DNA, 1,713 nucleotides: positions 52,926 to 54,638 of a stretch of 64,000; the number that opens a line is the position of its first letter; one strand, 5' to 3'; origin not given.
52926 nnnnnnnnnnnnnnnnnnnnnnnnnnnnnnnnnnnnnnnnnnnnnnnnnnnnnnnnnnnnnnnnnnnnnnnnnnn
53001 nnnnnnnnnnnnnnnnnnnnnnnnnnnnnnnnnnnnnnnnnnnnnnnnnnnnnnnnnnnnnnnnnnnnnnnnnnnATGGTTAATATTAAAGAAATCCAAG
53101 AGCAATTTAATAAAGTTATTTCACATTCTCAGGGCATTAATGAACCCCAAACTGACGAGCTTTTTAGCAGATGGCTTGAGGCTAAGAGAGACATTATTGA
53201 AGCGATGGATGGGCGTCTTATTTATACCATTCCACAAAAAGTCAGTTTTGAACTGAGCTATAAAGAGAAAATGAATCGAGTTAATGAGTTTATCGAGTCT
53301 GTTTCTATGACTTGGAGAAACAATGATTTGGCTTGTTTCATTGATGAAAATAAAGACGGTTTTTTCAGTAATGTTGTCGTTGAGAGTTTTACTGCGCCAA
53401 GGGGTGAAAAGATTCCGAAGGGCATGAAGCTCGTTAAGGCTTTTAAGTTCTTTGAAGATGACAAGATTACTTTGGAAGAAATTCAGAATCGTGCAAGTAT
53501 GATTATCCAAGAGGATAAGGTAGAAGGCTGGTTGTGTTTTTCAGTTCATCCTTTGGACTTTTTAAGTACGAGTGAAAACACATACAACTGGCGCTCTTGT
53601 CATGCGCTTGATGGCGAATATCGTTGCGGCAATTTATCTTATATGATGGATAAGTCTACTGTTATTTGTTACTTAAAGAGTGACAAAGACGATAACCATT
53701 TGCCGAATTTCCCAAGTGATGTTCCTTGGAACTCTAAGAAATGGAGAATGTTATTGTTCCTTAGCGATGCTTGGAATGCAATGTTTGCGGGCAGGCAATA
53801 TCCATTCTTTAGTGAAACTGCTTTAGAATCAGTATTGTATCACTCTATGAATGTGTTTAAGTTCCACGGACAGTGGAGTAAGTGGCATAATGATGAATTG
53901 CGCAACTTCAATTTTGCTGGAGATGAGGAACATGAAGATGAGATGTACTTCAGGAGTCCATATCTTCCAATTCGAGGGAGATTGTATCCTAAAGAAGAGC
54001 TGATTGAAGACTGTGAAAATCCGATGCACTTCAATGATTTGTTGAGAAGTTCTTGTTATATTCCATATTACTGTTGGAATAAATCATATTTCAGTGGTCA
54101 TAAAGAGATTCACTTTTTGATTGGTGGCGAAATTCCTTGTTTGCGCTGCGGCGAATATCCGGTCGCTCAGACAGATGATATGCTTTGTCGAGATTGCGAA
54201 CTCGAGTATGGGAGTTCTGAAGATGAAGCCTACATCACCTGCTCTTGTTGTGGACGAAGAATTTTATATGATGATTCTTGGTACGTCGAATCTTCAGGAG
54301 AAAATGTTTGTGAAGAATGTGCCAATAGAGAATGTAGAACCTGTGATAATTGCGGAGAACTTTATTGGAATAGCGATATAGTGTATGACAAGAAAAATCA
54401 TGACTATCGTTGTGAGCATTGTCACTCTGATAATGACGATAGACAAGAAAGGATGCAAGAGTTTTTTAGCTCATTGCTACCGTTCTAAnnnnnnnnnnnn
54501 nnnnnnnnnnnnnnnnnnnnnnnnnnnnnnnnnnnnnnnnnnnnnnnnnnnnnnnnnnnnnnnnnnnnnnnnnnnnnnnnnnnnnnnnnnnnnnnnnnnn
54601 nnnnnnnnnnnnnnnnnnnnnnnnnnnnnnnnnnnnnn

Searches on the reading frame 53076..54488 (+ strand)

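Call 25: search_protein_families(library=phrogs, proteins=[window:53076-54488:+], max_evalue=0.00001)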
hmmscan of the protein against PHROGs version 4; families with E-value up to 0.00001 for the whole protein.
window:53076-54488:+ (470 aa): 1 family
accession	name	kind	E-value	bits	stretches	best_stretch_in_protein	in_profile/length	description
phrog_18912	-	unknown function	1.1e-16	62.1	1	17-248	32-264/409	-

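Call 64: search_protein_families(library=pfam, proteins=[window:53076-54488:+], max_evalue=0.001)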
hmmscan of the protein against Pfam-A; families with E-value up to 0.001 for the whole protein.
window:53076-54488:+ (470 aa): 0 families
